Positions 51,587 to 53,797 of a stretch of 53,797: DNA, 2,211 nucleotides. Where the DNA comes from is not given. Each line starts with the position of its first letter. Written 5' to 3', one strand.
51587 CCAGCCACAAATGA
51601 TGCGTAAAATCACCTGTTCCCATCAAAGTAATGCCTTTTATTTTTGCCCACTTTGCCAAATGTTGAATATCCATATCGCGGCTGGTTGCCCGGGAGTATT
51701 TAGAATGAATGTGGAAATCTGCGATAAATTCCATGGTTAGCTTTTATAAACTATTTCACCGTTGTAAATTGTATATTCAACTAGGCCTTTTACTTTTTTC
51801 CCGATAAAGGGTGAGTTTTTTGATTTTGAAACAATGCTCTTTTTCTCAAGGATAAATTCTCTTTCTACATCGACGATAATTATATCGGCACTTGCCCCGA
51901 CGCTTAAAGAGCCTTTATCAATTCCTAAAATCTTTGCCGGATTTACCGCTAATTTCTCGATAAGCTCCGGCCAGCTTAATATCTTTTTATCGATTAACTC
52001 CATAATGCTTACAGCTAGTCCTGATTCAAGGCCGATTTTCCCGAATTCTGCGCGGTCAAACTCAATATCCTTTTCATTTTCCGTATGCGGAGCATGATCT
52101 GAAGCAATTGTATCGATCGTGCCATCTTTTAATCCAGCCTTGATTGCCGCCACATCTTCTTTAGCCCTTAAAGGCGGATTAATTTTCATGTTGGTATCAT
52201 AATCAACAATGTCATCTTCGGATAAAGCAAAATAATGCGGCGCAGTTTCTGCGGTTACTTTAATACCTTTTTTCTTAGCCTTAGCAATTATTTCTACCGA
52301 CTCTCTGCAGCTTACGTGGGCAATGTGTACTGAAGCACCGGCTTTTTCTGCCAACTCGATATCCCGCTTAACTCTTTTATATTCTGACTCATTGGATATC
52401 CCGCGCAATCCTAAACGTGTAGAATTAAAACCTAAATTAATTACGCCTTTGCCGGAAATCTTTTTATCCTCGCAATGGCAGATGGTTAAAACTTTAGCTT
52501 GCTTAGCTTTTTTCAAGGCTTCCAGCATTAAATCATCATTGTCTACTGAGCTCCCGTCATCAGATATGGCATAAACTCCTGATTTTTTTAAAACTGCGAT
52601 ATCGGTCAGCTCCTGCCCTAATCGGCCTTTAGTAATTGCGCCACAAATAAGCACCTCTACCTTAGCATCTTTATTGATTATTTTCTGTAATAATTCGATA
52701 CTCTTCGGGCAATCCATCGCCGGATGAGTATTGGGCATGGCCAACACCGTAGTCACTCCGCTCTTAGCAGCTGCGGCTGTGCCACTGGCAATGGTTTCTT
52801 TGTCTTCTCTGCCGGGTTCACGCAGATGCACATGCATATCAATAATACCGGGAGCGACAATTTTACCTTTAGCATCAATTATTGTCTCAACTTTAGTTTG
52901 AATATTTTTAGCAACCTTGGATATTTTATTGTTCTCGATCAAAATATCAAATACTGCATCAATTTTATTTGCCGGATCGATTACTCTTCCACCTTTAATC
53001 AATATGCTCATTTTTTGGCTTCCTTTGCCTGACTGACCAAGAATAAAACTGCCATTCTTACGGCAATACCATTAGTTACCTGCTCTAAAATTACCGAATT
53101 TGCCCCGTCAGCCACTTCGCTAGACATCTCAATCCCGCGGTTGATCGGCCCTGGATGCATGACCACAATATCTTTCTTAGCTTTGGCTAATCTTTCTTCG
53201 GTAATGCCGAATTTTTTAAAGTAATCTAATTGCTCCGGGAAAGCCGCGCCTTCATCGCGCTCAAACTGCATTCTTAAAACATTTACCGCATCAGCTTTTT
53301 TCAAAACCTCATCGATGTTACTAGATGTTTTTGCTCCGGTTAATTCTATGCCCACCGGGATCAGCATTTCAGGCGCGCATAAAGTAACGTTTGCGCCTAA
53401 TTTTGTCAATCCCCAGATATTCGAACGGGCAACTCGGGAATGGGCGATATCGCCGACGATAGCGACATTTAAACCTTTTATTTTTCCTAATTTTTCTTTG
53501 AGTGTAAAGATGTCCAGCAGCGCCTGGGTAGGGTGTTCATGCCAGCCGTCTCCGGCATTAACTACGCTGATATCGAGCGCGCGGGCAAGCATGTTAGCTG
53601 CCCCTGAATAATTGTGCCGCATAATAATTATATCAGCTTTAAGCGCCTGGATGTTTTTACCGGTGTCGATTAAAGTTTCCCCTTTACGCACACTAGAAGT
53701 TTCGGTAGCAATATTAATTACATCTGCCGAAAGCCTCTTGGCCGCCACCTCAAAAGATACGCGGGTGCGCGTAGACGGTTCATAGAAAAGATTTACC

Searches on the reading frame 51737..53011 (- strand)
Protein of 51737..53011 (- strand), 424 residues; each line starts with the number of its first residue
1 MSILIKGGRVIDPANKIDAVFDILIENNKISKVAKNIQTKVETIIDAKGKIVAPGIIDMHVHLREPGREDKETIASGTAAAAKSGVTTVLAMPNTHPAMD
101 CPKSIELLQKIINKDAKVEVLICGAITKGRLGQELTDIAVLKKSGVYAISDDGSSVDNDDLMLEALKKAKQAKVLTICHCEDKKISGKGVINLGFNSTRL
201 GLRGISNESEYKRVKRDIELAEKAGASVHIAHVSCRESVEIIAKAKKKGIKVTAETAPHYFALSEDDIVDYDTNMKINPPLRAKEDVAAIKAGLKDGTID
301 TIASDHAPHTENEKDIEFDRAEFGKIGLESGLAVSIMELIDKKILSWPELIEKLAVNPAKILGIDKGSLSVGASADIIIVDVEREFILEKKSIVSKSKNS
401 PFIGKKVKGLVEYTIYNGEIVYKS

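Call 36: search_protein_families(library=pfam, proteins=[window:51737-53011:-], max_evalue=0.001)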
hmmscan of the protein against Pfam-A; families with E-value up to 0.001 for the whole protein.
window:51737-53011:- (424 aa): 4 families
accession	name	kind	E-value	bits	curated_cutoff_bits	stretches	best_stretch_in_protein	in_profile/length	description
PF01979.26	Amidohydro_1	-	7.1e-31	108.1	25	1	51-421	1-345/345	Amidohydrolase family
PF07969.17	Amidohydro_3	-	7.2e-16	59.1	29.7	2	341-422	403-472/472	Amidohydrolase family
PF12890.13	DHOase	-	3e-15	57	21.2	1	50-238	2-142/142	Dihydro-orotase-like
PF19799.5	DUF6282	-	0.00023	21.4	26.8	0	213-267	128-184/196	Family of unknown function (DUF6282)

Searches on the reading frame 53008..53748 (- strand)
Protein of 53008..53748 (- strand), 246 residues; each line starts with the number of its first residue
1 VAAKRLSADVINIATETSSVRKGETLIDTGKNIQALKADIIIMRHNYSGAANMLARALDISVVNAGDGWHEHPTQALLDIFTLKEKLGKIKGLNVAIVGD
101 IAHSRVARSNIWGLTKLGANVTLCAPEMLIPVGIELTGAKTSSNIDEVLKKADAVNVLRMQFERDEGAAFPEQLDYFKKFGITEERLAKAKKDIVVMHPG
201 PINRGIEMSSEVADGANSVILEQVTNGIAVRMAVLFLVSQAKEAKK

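Call 36: search_protein_families(library=pfam, proteins=[window:53008-53748:-], max_evalue=0.001)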
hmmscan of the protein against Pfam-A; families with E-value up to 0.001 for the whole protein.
window:53008-53748:- (246 aa): 2 families
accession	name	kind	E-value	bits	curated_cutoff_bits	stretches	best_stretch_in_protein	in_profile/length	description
PF00185.30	OTCace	-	1.2e-28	100.6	29.4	1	91-237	1-156/157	Aspartate/ornithine carbamoyltransferase, Asp/Orn binding domain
PF02729.26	OTCace_N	-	2e-22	80.3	29.9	1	1-85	59-148/148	Aspartate/ornithine carbamoyltransferase, carbamoyl-P binding domain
